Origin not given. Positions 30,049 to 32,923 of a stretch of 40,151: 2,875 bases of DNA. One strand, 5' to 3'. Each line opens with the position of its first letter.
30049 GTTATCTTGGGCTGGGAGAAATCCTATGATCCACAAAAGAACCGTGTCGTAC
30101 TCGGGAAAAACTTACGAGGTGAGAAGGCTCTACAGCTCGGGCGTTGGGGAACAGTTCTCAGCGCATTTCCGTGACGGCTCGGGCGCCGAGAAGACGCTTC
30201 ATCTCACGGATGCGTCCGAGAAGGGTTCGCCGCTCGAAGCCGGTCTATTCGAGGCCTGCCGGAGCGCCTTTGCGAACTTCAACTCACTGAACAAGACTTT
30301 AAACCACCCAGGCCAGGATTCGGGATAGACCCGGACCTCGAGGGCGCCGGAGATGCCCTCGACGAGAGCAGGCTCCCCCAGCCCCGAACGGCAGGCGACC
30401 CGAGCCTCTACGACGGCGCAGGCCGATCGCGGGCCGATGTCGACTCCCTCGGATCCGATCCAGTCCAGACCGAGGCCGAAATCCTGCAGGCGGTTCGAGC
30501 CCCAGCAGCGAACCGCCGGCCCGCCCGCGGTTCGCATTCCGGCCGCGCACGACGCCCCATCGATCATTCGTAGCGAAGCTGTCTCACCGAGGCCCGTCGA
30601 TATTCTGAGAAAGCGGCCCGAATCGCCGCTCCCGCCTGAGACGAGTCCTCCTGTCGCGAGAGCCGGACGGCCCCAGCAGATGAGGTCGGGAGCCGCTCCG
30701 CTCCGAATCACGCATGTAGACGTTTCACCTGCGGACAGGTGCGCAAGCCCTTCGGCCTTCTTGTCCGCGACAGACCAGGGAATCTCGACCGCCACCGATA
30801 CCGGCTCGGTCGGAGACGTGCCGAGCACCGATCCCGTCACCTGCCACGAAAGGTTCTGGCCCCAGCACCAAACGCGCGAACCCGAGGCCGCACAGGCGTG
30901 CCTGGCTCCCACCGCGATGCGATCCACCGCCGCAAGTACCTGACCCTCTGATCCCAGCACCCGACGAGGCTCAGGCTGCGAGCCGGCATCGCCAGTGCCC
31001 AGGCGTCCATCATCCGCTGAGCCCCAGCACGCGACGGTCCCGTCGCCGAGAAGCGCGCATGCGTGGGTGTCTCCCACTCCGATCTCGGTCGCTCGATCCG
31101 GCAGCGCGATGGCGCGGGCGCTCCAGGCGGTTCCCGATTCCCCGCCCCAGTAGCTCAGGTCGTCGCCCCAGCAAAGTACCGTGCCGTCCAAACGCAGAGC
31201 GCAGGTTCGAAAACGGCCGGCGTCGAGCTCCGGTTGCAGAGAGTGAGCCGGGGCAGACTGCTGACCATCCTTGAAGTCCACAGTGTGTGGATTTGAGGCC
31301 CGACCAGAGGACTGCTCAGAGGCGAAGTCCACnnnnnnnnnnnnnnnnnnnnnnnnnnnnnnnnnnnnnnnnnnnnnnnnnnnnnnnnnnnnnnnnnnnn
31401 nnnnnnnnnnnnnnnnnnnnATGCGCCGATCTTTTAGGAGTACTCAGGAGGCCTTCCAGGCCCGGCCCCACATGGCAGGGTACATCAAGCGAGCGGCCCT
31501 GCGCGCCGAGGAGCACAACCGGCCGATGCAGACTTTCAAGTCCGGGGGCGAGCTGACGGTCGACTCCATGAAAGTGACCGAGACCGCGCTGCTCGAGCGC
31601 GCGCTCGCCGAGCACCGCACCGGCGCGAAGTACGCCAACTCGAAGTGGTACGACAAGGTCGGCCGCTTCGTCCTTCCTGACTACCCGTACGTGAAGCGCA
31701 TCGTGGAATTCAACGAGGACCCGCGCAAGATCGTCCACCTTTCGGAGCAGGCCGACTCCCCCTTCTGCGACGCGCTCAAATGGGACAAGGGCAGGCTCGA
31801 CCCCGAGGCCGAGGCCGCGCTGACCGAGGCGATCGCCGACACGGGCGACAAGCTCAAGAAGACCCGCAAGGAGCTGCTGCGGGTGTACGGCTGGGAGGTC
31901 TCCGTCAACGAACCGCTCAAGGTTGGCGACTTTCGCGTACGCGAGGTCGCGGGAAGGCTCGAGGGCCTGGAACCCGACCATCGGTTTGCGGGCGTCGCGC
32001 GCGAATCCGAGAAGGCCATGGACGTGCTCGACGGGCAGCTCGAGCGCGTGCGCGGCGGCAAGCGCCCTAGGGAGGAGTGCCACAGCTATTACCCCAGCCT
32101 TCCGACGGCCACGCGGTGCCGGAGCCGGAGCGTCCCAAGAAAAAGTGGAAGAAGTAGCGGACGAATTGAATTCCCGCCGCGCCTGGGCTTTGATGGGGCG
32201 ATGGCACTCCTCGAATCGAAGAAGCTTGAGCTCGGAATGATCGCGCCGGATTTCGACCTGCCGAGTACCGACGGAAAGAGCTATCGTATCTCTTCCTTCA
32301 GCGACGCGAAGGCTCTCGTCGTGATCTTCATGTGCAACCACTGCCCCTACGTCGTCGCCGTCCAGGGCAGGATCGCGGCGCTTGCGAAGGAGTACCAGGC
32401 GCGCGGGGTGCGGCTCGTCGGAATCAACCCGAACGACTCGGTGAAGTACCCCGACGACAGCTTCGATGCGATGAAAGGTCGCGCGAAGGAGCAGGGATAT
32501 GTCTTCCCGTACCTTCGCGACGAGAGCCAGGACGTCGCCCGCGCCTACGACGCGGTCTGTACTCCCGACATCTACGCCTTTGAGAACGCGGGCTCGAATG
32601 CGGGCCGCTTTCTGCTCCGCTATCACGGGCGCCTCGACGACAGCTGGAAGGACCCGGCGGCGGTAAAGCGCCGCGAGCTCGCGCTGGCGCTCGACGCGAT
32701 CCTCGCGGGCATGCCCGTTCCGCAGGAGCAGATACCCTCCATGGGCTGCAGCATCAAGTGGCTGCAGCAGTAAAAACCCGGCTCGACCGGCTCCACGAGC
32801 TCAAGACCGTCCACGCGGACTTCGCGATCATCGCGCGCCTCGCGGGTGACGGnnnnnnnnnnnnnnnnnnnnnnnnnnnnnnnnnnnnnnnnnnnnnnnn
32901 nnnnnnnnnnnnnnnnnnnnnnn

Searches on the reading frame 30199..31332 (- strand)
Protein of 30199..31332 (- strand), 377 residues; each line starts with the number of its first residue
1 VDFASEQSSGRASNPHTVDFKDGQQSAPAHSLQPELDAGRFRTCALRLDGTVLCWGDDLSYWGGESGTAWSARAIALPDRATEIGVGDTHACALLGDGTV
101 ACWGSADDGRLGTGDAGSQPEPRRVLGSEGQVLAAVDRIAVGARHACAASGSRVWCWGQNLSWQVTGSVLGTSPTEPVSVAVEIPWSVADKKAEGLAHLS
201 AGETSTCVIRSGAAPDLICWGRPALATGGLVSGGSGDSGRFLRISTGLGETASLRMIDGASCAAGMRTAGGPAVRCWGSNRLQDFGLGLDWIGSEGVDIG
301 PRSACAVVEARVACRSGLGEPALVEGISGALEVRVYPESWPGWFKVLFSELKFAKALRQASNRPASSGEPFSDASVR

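Call 13: search_protein_families(library=pfam, proteins=[window:30199-31332:-], max_evalue=0.01)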
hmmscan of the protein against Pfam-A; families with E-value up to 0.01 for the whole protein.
window:30199-31332:- (377 aa): 3 families
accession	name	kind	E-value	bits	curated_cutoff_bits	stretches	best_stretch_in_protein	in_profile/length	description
PF25390.1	WD40_RLD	-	4.4e-22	79.3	150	1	36-294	36-282/363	RCC1-like domain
PF13540.12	RCC1_2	-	7.7e-19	67.4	22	3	83-109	3-29/30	Regulator of chromosome condensation (RCC1) repeat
PF00415.24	RCC1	-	3.7e-07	31.1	21.7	1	97-148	1-49/50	Regulator of chromosome condensation (RCC1) repeat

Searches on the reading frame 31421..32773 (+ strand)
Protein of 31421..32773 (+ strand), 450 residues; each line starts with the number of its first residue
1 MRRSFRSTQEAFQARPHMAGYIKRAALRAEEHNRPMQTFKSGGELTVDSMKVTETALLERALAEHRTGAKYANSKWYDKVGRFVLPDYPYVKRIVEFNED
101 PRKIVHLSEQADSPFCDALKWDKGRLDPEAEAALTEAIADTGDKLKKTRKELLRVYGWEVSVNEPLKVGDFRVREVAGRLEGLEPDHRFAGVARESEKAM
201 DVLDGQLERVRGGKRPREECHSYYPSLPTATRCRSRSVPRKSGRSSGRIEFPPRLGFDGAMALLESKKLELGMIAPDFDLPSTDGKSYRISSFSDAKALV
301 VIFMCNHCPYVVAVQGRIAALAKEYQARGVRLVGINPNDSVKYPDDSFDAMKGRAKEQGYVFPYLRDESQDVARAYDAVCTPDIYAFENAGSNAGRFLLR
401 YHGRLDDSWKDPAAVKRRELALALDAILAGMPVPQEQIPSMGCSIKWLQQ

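Call 13: search_protein_families(library=pfam, proteins=[window:31421-32773:+], max_evalue=0.01)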
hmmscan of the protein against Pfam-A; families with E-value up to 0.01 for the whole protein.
window:31421-32773:+ (450 aa): 2 families
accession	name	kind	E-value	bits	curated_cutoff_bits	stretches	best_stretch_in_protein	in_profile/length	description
PF00578.27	AhpC-TSA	-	7.7e-18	65.1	26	1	272-389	2-105/124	AhpC/TSA family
PF08534.16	Redoxin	-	9e-15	55.2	26.6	1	272-379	3-105/148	Redoxin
